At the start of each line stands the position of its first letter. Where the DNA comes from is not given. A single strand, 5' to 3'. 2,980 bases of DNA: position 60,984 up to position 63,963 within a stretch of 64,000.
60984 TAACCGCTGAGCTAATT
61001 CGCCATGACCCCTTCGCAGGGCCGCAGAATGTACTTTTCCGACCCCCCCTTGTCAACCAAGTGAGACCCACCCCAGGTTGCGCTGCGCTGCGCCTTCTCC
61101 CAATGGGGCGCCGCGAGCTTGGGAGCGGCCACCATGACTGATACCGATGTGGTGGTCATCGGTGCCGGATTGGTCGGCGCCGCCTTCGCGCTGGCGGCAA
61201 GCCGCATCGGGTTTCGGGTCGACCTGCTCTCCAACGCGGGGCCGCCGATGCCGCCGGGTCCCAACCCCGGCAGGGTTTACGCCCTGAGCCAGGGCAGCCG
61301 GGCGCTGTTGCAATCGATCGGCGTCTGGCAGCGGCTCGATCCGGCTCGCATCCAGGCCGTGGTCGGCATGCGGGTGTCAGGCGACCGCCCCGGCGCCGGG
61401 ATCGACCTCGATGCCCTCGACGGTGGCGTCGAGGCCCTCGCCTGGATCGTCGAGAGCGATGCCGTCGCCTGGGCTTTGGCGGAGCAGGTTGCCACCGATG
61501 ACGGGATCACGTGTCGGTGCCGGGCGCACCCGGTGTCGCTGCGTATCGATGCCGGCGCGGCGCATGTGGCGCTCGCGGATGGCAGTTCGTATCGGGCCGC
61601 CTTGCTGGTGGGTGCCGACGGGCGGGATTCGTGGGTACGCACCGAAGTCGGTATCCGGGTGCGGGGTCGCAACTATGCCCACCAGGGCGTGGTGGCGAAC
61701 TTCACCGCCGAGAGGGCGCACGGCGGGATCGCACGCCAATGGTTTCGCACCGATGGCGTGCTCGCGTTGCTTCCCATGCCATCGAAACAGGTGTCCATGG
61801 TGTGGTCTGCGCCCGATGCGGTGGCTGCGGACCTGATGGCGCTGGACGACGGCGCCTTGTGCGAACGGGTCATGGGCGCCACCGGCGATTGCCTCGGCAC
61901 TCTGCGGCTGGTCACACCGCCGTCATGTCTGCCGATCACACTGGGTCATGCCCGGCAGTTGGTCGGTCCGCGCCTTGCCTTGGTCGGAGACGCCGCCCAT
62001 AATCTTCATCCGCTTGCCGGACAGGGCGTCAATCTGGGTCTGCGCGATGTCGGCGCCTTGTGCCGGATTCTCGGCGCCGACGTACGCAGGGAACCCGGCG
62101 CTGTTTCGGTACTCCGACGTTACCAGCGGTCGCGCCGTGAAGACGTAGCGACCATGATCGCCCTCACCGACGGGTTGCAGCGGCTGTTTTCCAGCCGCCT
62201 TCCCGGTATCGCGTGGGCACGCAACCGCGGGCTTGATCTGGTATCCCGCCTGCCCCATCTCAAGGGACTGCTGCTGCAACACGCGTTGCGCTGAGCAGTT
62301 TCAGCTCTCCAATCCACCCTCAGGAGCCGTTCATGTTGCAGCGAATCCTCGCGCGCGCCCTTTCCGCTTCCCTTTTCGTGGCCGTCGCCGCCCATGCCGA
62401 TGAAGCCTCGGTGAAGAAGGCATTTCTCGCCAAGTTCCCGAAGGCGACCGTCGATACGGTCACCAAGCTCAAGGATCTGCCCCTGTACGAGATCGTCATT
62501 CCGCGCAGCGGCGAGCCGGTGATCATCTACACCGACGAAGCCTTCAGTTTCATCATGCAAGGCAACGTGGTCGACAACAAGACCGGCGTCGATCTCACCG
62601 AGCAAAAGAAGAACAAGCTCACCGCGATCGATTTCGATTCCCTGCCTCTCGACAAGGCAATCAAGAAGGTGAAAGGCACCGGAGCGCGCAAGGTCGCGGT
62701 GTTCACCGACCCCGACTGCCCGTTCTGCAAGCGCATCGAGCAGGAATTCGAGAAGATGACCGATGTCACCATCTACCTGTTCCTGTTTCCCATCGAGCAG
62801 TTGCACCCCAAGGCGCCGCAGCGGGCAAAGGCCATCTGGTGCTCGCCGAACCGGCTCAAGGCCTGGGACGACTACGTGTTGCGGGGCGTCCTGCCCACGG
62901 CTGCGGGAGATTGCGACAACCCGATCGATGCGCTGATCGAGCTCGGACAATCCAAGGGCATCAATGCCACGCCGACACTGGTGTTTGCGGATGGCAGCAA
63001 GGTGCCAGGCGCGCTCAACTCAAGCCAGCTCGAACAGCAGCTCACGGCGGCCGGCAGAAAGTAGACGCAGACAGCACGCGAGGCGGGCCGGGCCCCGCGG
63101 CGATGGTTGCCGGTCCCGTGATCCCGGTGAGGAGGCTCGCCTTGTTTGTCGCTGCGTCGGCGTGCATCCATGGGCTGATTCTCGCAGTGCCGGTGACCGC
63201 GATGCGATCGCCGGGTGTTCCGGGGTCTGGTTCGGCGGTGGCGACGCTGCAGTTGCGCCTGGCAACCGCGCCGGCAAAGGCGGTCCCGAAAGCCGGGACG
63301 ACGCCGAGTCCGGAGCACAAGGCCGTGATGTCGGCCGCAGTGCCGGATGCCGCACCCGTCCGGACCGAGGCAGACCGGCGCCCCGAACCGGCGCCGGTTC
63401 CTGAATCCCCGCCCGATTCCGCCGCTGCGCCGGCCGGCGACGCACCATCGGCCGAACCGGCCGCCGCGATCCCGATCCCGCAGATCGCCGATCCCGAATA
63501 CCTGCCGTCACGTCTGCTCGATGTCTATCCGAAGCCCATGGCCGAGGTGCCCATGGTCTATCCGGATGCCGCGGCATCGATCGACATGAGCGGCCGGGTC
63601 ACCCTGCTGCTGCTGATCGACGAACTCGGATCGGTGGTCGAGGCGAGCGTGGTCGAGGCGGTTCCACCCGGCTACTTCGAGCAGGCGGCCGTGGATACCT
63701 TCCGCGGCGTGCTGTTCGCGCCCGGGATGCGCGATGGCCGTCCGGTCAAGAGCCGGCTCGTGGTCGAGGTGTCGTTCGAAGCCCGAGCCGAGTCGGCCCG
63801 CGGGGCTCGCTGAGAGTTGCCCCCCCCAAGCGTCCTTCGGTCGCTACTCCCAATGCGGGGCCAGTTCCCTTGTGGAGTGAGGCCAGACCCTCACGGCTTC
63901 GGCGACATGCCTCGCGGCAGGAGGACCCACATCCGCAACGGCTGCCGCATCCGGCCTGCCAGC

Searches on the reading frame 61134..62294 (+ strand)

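Call 77: search_protein_families(library=pfam, proteins=[window:61134-62294:+], max_evalue=0.00001)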
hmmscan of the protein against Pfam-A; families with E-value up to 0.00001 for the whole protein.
window:61134-62294:+ (386 aa): 2 families
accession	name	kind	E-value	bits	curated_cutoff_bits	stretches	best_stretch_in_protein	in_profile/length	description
PF01494.25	FAD_binding_3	-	5.7e-27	95.3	22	1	3-341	1-345/349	FAD binding domain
PF07992.20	Pyr_redox_2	-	1.7e-06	28.1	26.1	0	5-37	144-176/291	Pyridine nucleotide-disulphide oxidoreductase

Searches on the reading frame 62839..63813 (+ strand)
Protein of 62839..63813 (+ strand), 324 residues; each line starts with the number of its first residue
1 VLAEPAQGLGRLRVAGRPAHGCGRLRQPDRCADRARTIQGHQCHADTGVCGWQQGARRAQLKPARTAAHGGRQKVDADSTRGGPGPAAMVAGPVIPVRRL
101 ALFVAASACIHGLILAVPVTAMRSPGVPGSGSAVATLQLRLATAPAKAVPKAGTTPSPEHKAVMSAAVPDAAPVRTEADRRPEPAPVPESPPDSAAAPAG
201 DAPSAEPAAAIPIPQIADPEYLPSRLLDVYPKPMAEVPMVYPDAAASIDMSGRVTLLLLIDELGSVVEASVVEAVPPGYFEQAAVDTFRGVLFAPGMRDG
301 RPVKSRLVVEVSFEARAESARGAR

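Call 77: search_protein_families(library=pfam, proteins=[window:62839-63813:+], max_evalue=0.00001)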
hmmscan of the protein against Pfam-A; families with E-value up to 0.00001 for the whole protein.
window:62839-63813:+ (324 aa): 1 family
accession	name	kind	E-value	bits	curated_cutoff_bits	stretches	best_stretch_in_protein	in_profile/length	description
PF03544.19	TonB_C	-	7.5e-13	49.2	24.6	1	239-314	3-78/79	Gram-negative bacterial TonB protein C-terminal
